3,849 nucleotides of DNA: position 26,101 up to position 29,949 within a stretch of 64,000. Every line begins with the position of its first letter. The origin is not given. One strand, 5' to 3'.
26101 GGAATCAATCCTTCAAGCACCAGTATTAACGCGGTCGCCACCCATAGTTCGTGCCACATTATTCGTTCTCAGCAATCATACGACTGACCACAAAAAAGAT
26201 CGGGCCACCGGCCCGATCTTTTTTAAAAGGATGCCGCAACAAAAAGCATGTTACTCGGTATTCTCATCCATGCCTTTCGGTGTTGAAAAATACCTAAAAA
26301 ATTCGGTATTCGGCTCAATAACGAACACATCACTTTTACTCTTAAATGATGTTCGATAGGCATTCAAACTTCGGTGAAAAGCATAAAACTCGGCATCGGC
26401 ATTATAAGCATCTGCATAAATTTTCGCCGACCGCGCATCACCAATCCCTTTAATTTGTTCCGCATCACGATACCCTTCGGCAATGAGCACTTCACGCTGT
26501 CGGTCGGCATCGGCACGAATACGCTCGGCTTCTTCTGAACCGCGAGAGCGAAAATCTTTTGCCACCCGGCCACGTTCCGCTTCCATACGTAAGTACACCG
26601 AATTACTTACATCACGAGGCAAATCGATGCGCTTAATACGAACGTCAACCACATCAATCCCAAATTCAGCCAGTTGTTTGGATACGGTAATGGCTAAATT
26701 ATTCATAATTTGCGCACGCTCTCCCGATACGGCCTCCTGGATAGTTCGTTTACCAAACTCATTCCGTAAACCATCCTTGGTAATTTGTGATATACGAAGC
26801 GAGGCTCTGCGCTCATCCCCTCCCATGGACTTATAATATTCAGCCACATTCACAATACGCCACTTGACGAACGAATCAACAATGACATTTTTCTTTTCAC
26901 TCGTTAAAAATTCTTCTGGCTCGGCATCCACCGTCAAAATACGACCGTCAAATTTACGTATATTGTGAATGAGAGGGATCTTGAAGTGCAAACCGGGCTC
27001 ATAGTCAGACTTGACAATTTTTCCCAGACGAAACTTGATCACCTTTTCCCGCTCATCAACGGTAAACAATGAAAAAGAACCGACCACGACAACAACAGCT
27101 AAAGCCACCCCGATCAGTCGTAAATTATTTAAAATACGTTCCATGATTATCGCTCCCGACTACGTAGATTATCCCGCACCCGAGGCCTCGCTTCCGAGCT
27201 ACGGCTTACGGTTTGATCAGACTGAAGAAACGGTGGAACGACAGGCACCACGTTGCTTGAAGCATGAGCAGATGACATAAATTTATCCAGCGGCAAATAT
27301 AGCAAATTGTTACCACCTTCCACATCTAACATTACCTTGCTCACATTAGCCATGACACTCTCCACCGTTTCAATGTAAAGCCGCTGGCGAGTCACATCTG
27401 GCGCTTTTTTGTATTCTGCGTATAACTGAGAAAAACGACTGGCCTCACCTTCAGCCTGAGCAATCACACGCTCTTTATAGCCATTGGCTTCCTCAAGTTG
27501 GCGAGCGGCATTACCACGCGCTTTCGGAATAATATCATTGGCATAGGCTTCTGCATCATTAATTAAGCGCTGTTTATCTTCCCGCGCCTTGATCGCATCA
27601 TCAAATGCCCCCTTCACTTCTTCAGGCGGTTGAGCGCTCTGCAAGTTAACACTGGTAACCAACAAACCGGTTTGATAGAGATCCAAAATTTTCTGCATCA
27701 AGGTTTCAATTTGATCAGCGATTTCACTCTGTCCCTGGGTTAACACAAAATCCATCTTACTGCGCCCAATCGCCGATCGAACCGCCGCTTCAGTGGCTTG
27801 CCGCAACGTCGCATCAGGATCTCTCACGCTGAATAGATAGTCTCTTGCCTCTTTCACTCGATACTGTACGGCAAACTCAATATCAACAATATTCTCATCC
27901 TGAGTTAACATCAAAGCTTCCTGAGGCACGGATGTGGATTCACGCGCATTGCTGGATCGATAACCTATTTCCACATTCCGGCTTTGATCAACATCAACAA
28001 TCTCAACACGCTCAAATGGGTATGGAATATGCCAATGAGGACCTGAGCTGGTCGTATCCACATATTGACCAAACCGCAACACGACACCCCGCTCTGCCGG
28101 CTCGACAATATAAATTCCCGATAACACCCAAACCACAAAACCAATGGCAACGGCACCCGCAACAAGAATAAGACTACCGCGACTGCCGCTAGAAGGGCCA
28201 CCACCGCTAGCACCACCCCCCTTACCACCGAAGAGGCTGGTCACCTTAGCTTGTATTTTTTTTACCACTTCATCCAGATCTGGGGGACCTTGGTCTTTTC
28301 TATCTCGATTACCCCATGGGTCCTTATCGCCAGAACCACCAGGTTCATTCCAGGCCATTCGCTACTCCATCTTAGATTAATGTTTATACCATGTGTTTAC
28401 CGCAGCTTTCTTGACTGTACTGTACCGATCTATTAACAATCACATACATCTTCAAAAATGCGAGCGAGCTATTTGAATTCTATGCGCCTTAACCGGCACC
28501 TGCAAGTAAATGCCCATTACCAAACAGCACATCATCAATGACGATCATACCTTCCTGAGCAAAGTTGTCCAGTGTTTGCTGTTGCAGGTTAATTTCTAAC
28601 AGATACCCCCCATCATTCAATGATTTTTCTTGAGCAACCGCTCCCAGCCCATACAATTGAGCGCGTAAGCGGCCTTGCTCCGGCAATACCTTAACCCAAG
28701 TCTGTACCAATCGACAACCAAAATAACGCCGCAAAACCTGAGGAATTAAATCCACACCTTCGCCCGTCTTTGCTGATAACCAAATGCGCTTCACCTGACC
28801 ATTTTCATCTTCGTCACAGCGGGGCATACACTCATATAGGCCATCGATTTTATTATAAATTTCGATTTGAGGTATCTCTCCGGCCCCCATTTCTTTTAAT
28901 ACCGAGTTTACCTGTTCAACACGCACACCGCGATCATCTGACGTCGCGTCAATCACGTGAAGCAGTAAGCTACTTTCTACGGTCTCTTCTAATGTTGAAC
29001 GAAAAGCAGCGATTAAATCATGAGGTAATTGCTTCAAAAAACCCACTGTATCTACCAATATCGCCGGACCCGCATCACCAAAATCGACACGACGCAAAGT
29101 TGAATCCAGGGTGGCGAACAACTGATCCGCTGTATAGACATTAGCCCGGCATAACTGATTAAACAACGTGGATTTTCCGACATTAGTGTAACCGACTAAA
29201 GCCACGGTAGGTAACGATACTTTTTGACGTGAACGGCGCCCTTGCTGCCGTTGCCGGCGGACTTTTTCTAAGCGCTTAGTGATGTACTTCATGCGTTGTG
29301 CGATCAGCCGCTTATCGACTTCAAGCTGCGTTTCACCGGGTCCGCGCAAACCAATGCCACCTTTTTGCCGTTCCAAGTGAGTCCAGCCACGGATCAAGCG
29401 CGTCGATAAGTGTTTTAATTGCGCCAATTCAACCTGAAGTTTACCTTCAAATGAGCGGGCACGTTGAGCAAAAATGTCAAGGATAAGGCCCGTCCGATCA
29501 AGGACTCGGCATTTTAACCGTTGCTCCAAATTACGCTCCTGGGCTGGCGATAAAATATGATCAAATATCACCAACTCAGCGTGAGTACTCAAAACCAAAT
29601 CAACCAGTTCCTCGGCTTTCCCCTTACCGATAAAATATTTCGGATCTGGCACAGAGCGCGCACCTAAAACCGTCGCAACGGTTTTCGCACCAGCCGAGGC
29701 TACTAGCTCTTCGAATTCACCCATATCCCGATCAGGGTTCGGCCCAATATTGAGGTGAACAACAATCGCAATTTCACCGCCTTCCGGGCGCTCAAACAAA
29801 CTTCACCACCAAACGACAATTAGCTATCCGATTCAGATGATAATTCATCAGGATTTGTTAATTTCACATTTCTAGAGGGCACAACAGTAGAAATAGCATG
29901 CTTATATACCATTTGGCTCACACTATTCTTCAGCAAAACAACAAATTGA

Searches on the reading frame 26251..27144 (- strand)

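Call 20: search_protein_families(library=pfam, proteins=[window:26251-27144:-], max_evalue=0.00001)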
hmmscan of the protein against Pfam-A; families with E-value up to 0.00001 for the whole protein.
window:26251-27144:- (297 aa): 1 family
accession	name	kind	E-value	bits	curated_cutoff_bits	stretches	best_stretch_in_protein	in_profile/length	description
PF01145.31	Band_7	-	1.6e-31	110.2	23.6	1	28-203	2-166/176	SPFH domain / Band 7 family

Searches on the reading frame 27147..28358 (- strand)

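Call 20: search_protein_families(library=pfam, proteins=[window:27147-28358:-], max_evalue=0.00001)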
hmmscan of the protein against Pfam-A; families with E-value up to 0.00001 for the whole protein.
window:27147-28358:- (403 aa): 2 families
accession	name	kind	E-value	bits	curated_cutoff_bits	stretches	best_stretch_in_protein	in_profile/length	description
PF01145.31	Band_7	-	1e-26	94.5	23.6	1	84-272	2-175/176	SPFH domain / Band 7 family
PF12221.13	HflK_N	-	8.7e-19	67.6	22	1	1-46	1-44/44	Bacterial membrane protein N terminal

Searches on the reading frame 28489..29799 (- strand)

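Call 20: search_protein_families(library=pfam, proteins=[window:28489-29799:-], max_evalue=0.00001)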
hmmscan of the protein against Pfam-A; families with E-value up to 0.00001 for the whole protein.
window:28489-29799:- (436 aa): 4 families
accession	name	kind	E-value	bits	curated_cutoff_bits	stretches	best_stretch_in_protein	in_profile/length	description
PF13167.11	GTP-bdg_N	-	1.1e-31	109.7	25.4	1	25-111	3-89/89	GTP-binding GTPase N-terminal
PF16360.10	GTP-bdg_M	-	1.2e-28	99.9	29.5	1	113-191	1-79/79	GTP-binding GTPase Middle Region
PF01926.29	MMR_HSR1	-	1.5e-20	73.9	21.9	1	198-317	1-113/113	50S ribosome-binding GTPase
PF02421.24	FeoB_N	-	2.9e-06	27.3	27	1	198-293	2-96/156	Ferrous iron transport protein B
